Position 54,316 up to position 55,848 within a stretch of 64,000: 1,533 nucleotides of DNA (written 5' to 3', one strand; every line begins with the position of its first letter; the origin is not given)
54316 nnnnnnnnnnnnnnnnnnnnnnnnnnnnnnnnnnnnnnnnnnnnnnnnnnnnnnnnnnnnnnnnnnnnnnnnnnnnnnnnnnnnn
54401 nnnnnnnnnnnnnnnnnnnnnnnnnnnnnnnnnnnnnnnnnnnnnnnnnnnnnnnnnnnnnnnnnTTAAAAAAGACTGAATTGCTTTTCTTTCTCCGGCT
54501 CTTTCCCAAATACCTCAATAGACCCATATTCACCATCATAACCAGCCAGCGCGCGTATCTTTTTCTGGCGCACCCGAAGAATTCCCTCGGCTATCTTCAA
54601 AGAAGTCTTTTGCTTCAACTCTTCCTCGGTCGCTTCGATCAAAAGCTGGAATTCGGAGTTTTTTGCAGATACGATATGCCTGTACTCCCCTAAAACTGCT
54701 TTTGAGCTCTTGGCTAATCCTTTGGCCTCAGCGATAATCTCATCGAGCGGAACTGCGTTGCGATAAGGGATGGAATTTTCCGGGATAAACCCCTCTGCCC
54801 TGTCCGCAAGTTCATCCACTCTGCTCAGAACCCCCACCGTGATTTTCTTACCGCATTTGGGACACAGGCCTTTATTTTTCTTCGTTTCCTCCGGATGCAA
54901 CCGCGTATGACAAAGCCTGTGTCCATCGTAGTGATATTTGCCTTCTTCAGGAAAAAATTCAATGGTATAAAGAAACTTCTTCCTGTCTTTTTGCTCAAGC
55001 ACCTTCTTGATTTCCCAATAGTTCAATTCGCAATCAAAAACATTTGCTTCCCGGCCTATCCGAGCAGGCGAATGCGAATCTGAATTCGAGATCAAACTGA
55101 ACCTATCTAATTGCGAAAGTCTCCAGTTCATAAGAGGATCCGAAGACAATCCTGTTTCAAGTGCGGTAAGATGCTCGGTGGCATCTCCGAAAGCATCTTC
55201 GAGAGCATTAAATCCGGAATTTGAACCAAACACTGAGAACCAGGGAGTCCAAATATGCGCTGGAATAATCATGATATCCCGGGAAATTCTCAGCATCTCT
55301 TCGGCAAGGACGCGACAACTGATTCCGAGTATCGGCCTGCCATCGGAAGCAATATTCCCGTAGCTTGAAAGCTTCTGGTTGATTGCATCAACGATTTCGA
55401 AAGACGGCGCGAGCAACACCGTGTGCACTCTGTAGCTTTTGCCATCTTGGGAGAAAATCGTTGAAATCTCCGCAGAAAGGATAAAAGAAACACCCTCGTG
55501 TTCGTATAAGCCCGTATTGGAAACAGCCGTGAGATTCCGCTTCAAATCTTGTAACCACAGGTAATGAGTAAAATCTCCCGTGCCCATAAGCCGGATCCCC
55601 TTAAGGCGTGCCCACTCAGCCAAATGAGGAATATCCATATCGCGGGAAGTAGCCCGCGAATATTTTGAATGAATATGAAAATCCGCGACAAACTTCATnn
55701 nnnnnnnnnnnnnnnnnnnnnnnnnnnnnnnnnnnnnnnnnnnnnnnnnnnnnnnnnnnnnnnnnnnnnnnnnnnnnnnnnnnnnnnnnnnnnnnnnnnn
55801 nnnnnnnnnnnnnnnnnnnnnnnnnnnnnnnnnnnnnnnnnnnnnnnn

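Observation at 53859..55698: EndoQ-like PHP nuclease, flavodoxin and a tRNA-Arg(CCG) inserted inside the pyrB-pyrC...carA-carB operon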

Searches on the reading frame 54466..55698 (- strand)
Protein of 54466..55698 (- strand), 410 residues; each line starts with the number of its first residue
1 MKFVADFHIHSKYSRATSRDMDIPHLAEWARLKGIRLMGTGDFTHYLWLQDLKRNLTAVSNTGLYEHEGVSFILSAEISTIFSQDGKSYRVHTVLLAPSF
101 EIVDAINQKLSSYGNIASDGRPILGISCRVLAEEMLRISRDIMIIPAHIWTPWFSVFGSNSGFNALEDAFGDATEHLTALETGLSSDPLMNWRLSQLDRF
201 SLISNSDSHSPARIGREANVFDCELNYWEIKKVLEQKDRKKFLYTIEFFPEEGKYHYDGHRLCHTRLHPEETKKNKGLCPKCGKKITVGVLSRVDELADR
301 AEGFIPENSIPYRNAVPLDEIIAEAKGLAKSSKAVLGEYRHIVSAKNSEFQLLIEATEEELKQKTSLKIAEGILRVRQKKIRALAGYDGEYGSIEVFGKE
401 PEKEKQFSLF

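Call 3: search_protein_families(library=pfam, proteins=[window:54466-55698:-], max_evalue=0.01)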
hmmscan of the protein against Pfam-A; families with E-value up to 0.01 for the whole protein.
window:54466-55698:- (410 aa): 0 families

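Call 4: search_protein_families(library=ncbifam, proteins=[window:54466-55698:-], max_evalue=0.01)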
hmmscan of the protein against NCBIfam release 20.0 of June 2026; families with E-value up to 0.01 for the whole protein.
window:54466-55698:- (410 aa): 1 family
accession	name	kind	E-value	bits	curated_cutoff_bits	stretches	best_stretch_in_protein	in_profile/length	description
TIGR00375.1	TIGR00375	hypoth_equivalog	6e-55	187.1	326.6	1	5-394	2-374/374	TIGR00375 family protein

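Call 5: search_solved_structures(query=window:54466-55698:-, max_evalue=0.01, show_alignments=2)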
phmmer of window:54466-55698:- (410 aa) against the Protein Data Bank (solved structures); distinct sequences matched with E-value up to 0.01: 3.
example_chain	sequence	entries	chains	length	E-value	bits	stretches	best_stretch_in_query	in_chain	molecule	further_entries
5zb8_A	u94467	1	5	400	7e-57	196.4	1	5-396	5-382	PfuEndoQ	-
7k31_A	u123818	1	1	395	3.5e-56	194.1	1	5-396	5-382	Endonuclease Q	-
7k30_A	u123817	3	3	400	3.6e-56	194.1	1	5-396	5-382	Endonuclease Q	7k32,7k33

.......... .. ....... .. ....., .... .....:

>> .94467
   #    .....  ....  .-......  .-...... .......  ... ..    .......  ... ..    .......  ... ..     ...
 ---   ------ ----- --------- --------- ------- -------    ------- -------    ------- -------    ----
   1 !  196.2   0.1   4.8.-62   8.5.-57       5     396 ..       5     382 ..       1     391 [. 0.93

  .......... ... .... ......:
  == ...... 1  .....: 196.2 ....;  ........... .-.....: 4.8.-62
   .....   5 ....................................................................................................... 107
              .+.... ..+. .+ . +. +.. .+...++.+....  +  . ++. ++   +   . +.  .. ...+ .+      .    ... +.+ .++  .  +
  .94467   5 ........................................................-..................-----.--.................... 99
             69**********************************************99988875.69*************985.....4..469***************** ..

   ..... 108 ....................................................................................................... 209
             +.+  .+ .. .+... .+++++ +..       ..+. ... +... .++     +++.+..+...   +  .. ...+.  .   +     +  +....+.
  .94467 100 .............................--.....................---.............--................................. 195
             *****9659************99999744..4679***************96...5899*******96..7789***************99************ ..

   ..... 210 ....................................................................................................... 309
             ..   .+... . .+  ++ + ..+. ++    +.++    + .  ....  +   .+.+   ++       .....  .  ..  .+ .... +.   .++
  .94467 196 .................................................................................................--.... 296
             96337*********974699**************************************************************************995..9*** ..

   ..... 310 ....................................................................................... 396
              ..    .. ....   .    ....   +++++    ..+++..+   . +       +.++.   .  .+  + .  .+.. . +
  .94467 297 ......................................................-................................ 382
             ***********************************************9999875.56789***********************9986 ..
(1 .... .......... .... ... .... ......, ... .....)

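Call 9: find_homologous_proteins(query=window:54466-55698:-, max_evalue=1e-10)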
Query window:54466-55698:- (410 aa): 8000 proteins with E <= 1e-10 among 8000 candidates; the best 120 are listed.
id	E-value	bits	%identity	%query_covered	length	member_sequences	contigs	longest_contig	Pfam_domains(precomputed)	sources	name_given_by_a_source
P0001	9.4e-276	932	100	100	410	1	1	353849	PF27218.1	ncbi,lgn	-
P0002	3.8e-195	667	69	100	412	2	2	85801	PF27218.1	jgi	-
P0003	1.2e-193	662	68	100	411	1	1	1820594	PF27218.1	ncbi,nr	ncbi:MAG: DNA helicase UvrD [Candidatus Omnitrophota bacterium]|nr:MAG: DNA helicase UvrD [Candidatu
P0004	1.2e-193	662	69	100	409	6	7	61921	PF27218.1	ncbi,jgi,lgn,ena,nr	ncbi:MAG: DNA helicase UvrD [Candidatus Omnitrophota bacterium]|nr:MAG: DNA helicase UvrD [Candidatu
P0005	1.5e-193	661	70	97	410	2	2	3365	PF27218.1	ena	-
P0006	2.1e-193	661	71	100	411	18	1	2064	PF27218.1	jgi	jgi:uncharacterized protein (TIGR00375 family)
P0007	6.0e-193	659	70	100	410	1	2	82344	PF27218.1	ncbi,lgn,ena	-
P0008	7.7e-193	659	68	100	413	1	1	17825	PF27218.1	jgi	jgi:uncharacterized protein (TIGR00375 family)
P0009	3.3e-192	657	69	100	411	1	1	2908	PF27218.1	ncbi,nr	ncbi:MAG: DNA helicase UvrD [Candidatus Omnitrophica bacterium]|nr:DNA helicase UvrD [Candidatus Omn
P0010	1.7e-191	655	67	100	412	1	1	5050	PF27218.1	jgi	-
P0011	4.4e-191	653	67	100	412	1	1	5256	PF27218.1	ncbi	-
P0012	1.1e-190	652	67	100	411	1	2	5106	PF27218.1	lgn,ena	-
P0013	1.4e-190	652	67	100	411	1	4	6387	PF27218.1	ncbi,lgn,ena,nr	ncbi:MAG: endonuclease Q family protein [Candidatus Omnitrophica bacterium]|nr:endonuclease Q family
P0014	2.1e-190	651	67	100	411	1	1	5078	PF27218.1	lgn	-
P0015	2.9e-190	651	69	100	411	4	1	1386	PF27218.1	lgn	-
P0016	5.2e-190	650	67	100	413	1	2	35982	PF27218.1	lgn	-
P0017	7.8e-190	649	68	97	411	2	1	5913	PF27218.1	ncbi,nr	ncbi:MAG: endonuclease Q family protein [Candidatus Omnitrophica bacterium]|nr:endonuclease Q family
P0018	7.8e-190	649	66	100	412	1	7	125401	PF27218.1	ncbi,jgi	-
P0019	8.8e-190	649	67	97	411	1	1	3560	PF27218.1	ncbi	ncbi:MAG: endonuclease Q family protein [bacterium]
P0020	1.9e-189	648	68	97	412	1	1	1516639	PF27218.1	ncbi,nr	ncbi:MAG: DNA helicase UvrD [Candidatus Omnitrophota bacterium]|nr:MAG: DNA helicase UvrD [Candidatu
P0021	2.3e-189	648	67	100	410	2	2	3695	PF27218.1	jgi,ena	-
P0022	3.1e-189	647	68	97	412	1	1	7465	PF27218.1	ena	-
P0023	3.7e-189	647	66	100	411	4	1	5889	PF27218.1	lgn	-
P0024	3.8e-189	647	65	100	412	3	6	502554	PF27218.1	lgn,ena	-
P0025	6.9e-189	646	66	100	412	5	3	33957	PF27218.1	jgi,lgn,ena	-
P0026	8.1e-189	646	69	100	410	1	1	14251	PF27218.1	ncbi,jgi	ncbi:MAG: endonuclease Q family protein [Candidatus Omnitrophota bacterium]|jgi:uncharacterized prot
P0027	9.1e-189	646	67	100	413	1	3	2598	PF27218.1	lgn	-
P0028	1.1e-188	645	68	100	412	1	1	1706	PF27218.1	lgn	-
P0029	1.1e-188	645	67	100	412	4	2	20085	PF27218.1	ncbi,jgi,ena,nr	ncbi:MAG TPA: DNA helicase UvrD [Candidatus Omnitrophica bacterium]|nr:DNA helicase UvrD [Candidatus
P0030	1.3e-188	645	67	100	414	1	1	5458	PF27218.1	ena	-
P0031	1.5e-188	645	67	100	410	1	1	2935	PF27218.1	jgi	-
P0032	2.0e-188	644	66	100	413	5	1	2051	PF27218.1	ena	-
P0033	2.1e-188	644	67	100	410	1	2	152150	PF27218.1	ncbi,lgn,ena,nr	ncbi:MAG: DNA helicase UvrD [Candidatus Omnitrophica bacterium]|nr:DNA helicase UvrD [Candidatus Omn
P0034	2.2e-188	644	69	100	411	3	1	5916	PF27218.1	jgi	-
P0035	3.8e-188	644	67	100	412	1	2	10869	PF27218.1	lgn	-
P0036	4.0e-188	643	66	100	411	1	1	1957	PF27218.1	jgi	-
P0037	8.8e-188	642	67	100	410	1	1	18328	PF27218.1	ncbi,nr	ncbi:MAG: endonuclease Q family protein [Candidatus Omnitrophica bacterium]|nr:endonuclease Q family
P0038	1.5e-187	642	68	100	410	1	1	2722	PF27218.1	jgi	-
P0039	1.9e-187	641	67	100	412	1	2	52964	PF27218.1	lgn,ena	-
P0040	2.0e-187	641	67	100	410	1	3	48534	PF27218.1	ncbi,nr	ncbi:MAG: endonuclease Q family protein [Candidatus Omnitrophica bacterium]|nr:endonuclease Q family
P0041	2.2e-187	641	68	100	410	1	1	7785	PF27218.1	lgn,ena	-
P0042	2.2e-187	641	66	100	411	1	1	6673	PF27218.1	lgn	-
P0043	2.5e-187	641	66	100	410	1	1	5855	PF27218.1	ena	-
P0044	3.4e-187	640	65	100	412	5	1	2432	PF27218.1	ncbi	ncbi:MAG: endonuclease Q family protein [bacterium]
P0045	3.5e-187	640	68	100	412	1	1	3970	PF27218.1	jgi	-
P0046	3.7e-187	640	68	97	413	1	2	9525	PF27218.1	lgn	-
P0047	1.5e-186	638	67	100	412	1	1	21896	PF27218.1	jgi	jgi:uncharacterized protein (TIGR00375 family)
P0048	1.6e-186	638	65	100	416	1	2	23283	PF27218.1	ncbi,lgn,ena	-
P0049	3.2e-186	637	66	97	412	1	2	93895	PF27218.1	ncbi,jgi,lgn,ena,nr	ncbi:MAG: endonuclease Q family protein [Candidatus Omnitrophota bacterium]|nr:endonuclease Q family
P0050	4.0e-186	637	67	100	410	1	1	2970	PF27218.1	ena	-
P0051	4.6e-186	637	66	100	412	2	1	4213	PF27218.1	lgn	-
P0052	4.6e-186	637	66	100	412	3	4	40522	PF27218.1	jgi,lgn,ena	-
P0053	7.3e-186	636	68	100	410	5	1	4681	PF27218.1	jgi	-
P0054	1.0e-185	636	66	100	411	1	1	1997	PF27218.1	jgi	-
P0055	1.3e-185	635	66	100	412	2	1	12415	PF27218.1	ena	-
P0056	2.0e-185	635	69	96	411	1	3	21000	PF27218.1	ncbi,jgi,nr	ncbi:MAG: DNA helicase UvrD [Candidatus Omnitrophica bacterium]|nr:DNA helicase UvrD [Candidatus Omn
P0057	2.0e-185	635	66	100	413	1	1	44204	PF27218.1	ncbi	-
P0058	2.1e-185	635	66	100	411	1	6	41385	PF27218.1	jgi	-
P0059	2.7e-185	634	65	100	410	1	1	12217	PF27218.1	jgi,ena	-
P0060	3.0e-185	634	67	100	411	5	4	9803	PF27218.1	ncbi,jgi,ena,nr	ncbi:MAG: DNA helicase UvrD [Candidatus Omnitrophica bacterium]|nr:DNA helicase UvrD [Candidatus Omn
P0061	3.8e-185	634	67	100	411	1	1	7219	PF27218.1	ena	-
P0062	9.7e-185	632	65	100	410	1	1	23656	PF27218.1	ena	-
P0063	1.0e-184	632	65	100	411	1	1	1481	PF27218.1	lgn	-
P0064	1.1e-184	632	65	100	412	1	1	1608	PF27218.1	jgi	-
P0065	1.1e-184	632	67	100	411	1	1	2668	PF27218.1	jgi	-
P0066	1.4e-184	632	67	100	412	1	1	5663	PF27218.1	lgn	-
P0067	4.5e-184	630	67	100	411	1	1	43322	PF27218.1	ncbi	ncbi:MAG: endonuclease Q family protein [Candidatus Omnitrophota bacterium]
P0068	5.1e-184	630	67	100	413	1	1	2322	PF27218.1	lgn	-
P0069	6.1e-184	630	65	99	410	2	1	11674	PF27218.1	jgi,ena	-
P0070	6.7e-184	630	67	100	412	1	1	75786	PF27218.1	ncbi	-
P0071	1.3e-183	629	66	100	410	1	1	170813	PF27218.1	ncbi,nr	ncbi:MAG: DNA helicase UvrD [Candidatus Omnitrophica bacterium]|nr:DNA helicase UvrD [Candidatus Omn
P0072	1.5e-183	628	66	100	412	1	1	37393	PF27218.1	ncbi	-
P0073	1.6e-183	628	66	100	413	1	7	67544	PF27218.1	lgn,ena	-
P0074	1.6e-183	628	66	100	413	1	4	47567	PF27218.1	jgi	-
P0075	1.9e-183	628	65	100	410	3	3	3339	PF27218.1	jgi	-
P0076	2.0e-183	628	66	100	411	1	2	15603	PF27218.1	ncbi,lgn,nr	ncbi:MAG: DNA helicase UvrD [Candidatus Omnitrophota bacterium]|nr:MAG: DNA helicase UvrD [Candidatu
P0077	2.1e-183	628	66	100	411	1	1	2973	PF27218.1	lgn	-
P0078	2.6e-183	628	65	100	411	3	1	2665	PF27218.1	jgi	jgi:uncharacterized protein (TIGR00375 family)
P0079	2.8e-183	628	66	100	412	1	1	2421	PF27218.1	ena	-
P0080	3.2e-183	627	65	100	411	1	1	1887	PF27218.1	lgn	-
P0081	3.4e-183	627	67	100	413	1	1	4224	PF27218.1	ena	-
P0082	4.0e-183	627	65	100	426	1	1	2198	PF27218.1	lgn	-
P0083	4.0e-183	627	65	100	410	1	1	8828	PF27218.1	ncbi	-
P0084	4.1e-183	627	67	100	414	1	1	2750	PF27218.1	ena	-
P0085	5.1e-183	627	66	100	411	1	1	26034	PF27218.1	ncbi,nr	ncbi:MAG TPA: DNA helicase UvrD [Candidatus Omnitrophica bacterium]|nr:DNA helicase UvrD [Candidatus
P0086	5.3e-183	627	65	100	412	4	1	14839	PF27218.1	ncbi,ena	-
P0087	6.1e-183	626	68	96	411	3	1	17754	PF27218.1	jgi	-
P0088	8.7e-183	626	64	100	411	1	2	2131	PF27218.1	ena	-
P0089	1.1e-182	626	65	99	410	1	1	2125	PF27218.1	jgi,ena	-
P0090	1.3e-182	625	66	100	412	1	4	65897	PF27218.1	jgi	-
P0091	1.8e-182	625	64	100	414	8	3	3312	PF27218.1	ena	-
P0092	2.0e-182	625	65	100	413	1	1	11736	PF27218.1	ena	-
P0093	2.1e-182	625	64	100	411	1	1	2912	PF27218.1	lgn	-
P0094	2.2e-182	625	65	100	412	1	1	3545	PF27218.1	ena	-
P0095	2.6e-182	624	66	100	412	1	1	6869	PF27218.1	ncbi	ncbi:MAG: endonuclease Q family protein [Candidatus Omnitrophota bacterium]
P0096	3.2e-182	624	66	100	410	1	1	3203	PF27218.1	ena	-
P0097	4.2e-182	624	64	100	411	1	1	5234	PF27218.1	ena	-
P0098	4.3e-182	624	65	100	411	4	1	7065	PF27218.1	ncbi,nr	ncbi:MAG: DNA helicase UvrD [Candidatus Omnitrophica bacterium]|nr:DNA helicase UvrD [Candidatus Omn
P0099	4.7e-182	623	65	100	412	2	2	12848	PF27218.1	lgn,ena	-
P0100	5.4e-182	623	67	100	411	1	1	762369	PF27218.1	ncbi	-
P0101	6.7e-182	623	67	100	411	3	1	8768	PF27218.1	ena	-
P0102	9.8e-182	622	66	100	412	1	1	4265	PF27218.1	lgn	-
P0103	1.1e-181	622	65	100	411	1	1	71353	PF27218.1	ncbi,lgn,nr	ncbi:MAG: DNA helicase UvrD [Candidatus Omnitrophica bacterium]|nr:DNA helicase UvrD [Candidatus Omn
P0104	1.4e-181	622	65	99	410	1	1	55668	PF27218.1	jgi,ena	-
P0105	1.5e-181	622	65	99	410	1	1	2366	PF27218.1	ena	-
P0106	1.6e-181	622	67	100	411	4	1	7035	PF27218.1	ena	-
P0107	2.7e-181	621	65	99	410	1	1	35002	PF27218.1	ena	-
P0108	3.0e-181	621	66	100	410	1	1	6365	PF27218.1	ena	-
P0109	3.5e-181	621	64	100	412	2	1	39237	PF27218.1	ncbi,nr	ncbi:MAG: endonuclease Q family protein [Candidatus Omnitrophica bacterium]|nr:endonuclease Q family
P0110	3.5e-181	621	64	100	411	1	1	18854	PF27218.1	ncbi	ncbi:MAG: endonuclease Q family protein [Candidatus Omnitrophota bacterium]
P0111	3.8e-181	621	64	100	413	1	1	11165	PF27218.1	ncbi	-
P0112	4.7e-181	620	66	100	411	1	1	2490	PF27218.1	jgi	-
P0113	6.3e-181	620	65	100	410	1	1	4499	PF27218.1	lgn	-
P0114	7.6e-181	620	66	100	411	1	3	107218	PF27218.1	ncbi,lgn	-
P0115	1.0e-180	619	66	100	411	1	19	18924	PF27218.1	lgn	-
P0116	1.2e-180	619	65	100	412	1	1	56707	PF27218.1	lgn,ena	-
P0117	1.5e-180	619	64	100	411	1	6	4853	PF27218.1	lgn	-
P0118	1.5e-180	619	65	100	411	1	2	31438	PF27218.1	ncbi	-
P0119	1.8e-180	618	65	99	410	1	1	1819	PF27218.1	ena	-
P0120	8.5e-180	616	64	99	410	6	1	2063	PF27218.1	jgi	-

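Call 10: find_encoding_contigs(protein=window:54466-55698:-, flank=8000, max_places=6)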
Protein window:54466-55698:- (410 aa): 1 contig read that carries it; 1 place shown.
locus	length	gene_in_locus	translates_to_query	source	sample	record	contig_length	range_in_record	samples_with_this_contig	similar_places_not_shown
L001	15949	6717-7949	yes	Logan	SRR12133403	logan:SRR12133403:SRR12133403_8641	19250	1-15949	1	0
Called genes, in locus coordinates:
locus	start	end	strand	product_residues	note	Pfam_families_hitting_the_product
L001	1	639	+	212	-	?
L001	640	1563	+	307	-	PF01073:3Beta_HSD, PF01370:Epimerase, PF02719:Polysacc_synt_2, PF04321:RmlD_sub_bind, PF05368:NmrA, PF13460:NAD_binding_10, PF16363:GDP_Man_Dehyd, PF07993:NAD_binding_4, +3 more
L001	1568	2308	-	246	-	PF00300:His_Phos_1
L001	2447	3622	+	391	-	PF15892:BNR_4 (faint)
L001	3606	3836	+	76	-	-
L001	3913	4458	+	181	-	PF00156:Pribosyltran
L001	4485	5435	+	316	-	PF02729:OTCace_N, PF00185:OTCace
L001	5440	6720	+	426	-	PF01979:Amidohydro_1, PF12890:DHOase, PF07969:Amidohydro_3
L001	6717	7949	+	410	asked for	PF27218:MJ0043_C (weak)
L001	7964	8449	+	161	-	PF02525:Flavodoxin_2, PF03358:FMN_red, PF12724:Flavodoxin_5 (faint)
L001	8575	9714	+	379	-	PF00988:CPSase_sm_chain, PF00117:GATase, PF07722:Peptidase_C26 (faint)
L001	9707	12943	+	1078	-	PF25596:CPSase_L_D1, PF02222:ATP-grasp (weak), PF02786:CPSase_L_D2, PF02787:CPSase_L_D3, PF25596:CPSase_L_D1, PF02786:CPSase_L_D2, PF07478:Dala_Dala_lig_C, PF02142:MGS, +6 more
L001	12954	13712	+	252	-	PF00535:Glycos_transf_2, PF10111:Glyco_tranf_2_2 (weak)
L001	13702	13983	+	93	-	PF07578:LAB_N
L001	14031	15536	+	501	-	PF13231:PMT_2 (weak)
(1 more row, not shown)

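Call 11: find_related_loci(query=window:54466-55698:-, collection=genome_contigs, flank=10000)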
Query window:54466-55698:- (410 aa) in genome_contigs; peptide patterns used: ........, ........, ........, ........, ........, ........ (x = any residue, [..] = any of these).
600 stretches matched a pattern (row limit reached: there are more); 538 encode a relative of the query (tblastn E <= 1e-3); the best 80 are kept; 80 distinct loci.
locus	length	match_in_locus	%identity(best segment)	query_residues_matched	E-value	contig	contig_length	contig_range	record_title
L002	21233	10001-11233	68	1-410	0e+0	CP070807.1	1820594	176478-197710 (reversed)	MAG: Candidatus Omnitrophota bacterium isolate bin1292 chromosome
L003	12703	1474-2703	67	1-410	0e+0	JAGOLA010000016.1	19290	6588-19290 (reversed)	MAG: Candidatus Omnitrophota bacterium isolate Go_SlDig_bin_159 Go_SlDig_8011_length_19290_cov_5.217920, whole genome sh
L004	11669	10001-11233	64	1-410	0e+0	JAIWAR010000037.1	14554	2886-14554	MAG: Methanosarcinales archaeon isolate SFP3_US_05_3 NODE_1165_length_14554_cov_5.391696, whole genome shotgun sequence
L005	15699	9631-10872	63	1-410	0e+0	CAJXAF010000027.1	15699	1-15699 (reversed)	TPA_asm: uncultured bacterium isolate ERR599062_bin.151_MetaBAT_v2.12.1_MAG genome assembly, contig: NODE_3149_length_15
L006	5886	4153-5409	59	1-410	2e-172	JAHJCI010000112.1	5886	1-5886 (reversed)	MAG: Candidatus Omnitrophota bacterium isolate Modern_marine.mb.30 Modern_marine.mb.30_k141_1273377, whole genome shotgu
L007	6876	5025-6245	59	3-410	2e-170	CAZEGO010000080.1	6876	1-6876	MAG TPA_asm: uncultured Planctomycetia bacterium isolate SRP141376_co2_263 genome assembly, contig: NODE_19153_length_68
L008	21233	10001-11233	57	1-410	2e-168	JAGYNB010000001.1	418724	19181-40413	MAG: Candidatus Omnitrophota bacterium isolate M55B134 1, whole genome shotgun sequence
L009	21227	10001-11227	57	2-410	1e-164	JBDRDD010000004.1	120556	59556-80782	MAG: bacterium isolate MEGAHIT-group-1.232 k141_13302248, whole genome shotgun sequence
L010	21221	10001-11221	56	1-410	2e-154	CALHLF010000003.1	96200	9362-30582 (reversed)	MAG: uncultured bacterium isolate S1_Bin_METABAT__175_1 genome assembly, contig: c_000002402632, whole genome shotgun se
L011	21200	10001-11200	54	1-397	2e-150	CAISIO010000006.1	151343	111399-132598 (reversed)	MAG: Candidatus Staskawiczbacteria bacterium isolate MJ-time_bin-6037 genome assembly, contig: bin-6037:06/45, whole gen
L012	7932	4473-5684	54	3-407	2e-148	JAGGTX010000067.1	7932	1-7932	MAG: candidate division WOR-3 bacterium isolate AUK059 PB_MBMC_013_c_000000000204, whole genome shotgun sequence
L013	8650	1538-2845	51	1-410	2e-147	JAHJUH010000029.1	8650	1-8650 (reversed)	MAG: Patescibacteria group bacterium isolate OS_PC_MetaG.mb.97 OS_PC_MetaG.mb.97_k141_98299, whole genome shotgun sequen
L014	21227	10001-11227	52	1-402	1e-146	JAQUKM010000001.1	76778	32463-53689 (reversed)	MAG: Candidatus Paceibacterota bacterium isolate STD1_107 NODE_635_length_76778_cov_16.957365_Sandtown_D1, whole genome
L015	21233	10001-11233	53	1-397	7e-145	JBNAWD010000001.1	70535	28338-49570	MAG: Minisyncoccia bacterium isolate Kamch4342-D-MF-055 bin11.fa-1, whole genome shotgun sequence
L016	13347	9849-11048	53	1-397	1e-144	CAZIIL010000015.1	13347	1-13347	MAG TPA_asm: uncultured Candidatus Saccharibacteria bacterium isolate binchicken_co100_428 genome assembly, contig: NODE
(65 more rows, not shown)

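Call 15: find_encoding_contigs(protein=P0003, flank=10000, max_places=3)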
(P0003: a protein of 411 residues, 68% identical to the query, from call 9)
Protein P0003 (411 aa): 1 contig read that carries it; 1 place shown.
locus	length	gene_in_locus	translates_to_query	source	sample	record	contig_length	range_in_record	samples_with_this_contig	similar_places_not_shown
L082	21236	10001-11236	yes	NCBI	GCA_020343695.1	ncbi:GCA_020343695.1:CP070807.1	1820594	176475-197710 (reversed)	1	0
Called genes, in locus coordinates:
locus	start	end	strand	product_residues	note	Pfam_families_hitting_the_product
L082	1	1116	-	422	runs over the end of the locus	PF01408:GFO_IDH_MocA (weak), PF03447:NAD_binding_3, PF00742:Homoserine_dh, PF01842:ACT, PF13291:ACT_4 (weak)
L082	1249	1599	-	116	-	PF07238:PilZ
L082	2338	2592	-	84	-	-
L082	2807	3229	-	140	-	-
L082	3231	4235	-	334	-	PF01210:NAD_Gly3P_dh_N, PF07479:NAD_Gly3P_dh_C, PF20618:GPD_NAD_C_bact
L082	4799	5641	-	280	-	PF01256:Carb_kinase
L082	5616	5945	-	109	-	PF01648:ACPS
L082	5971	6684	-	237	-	PF03740:PdxJ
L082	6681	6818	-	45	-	-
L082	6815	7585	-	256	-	PF02457:DAC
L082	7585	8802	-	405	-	PF00809:Pterin_bind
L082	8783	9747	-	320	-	PF00004:AAA, PF17862:AAA_lid_3, PF01434:Peptidase_M41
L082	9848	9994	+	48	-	PF01927:Mut7-C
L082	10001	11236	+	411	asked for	PF27218:MJ0043_C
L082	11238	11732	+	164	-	PF03358:FMN_red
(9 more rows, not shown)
